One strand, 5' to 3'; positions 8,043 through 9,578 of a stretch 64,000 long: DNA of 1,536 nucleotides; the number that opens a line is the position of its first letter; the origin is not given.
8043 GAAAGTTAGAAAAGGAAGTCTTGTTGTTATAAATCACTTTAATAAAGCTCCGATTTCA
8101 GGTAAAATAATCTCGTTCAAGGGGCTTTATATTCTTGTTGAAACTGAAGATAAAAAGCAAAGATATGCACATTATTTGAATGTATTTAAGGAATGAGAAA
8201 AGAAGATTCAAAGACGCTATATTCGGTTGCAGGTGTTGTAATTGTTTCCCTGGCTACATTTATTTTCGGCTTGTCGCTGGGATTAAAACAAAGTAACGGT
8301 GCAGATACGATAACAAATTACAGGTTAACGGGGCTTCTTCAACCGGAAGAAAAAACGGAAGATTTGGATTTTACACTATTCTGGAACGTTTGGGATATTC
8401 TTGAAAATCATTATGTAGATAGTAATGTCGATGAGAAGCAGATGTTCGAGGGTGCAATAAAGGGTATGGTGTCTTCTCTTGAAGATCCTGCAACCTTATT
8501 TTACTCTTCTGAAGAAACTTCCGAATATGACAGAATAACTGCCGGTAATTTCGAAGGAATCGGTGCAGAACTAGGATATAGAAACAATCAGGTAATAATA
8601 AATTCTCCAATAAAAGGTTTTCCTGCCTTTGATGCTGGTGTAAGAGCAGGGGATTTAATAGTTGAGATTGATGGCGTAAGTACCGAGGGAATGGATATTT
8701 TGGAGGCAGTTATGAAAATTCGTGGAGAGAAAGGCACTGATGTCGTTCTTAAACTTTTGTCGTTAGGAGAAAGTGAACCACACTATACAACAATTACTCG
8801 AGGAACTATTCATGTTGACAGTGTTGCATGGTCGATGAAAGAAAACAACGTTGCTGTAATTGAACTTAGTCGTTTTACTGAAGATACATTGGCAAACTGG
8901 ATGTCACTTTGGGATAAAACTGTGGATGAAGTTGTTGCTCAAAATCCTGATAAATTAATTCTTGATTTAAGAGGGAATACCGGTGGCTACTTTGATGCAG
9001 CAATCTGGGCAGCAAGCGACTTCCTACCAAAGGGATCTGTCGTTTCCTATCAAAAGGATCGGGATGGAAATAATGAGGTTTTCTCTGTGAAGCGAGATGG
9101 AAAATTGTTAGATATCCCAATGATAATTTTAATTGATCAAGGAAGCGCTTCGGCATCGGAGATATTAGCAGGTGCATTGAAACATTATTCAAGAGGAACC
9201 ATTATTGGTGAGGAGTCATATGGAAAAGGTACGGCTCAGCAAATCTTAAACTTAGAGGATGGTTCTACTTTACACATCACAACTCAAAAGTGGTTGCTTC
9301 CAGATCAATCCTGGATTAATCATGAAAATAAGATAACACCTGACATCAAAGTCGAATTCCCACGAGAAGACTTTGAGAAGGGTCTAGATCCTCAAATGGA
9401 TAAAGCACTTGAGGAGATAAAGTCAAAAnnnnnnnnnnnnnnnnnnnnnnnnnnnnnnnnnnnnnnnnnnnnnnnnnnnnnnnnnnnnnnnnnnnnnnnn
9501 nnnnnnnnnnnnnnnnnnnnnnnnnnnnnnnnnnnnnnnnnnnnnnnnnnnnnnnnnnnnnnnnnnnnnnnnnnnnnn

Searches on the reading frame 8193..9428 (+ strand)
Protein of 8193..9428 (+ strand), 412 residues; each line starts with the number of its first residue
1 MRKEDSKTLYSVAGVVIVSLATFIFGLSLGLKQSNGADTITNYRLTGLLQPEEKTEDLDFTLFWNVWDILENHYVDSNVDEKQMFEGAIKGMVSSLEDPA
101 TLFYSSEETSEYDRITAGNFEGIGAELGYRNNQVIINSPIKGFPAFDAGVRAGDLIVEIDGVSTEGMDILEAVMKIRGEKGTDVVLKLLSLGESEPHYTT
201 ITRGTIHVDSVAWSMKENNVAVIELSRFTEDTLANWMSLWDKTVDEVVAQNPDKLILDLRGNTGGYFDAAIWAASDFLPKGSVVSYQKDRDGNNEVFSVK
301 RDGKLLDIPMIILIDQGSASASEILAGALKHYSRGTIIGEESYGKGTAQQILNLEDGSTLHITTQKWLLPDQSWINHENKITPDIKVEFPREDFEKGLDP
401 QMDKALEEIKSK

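Call 85: search_protein_families(library=pfam, proteins=[window:8193-9428:+], max_evalue=0.00001)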
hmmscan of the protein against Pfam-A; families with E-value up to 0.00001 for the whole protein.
window:8193-9428:+ (412 aa): 5 families
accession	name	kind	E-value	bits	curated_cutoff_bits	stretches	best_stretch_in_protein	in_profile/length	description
PF03572.23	Peptidase_S41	-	6.9e-44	149.8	24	1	219-387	1-165/165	Peptidase family S41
PF17820.7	PDZ_6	-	1.9e-10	40.8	27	1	135-188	1-52/54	PDZ domain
PF22694.1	CtpB_N-like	-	1.3e-09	38.9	27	1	58-103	36-80/85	Activating protease CtpB N-terminal domain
PF13180.12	PDZ_2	-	1.7e-08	35.1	27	1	123-189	3-68/80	PDZ domain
PF00595.29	PDZ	-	1.8e-08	35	23.2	1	122-187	11-77/81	PDZ domain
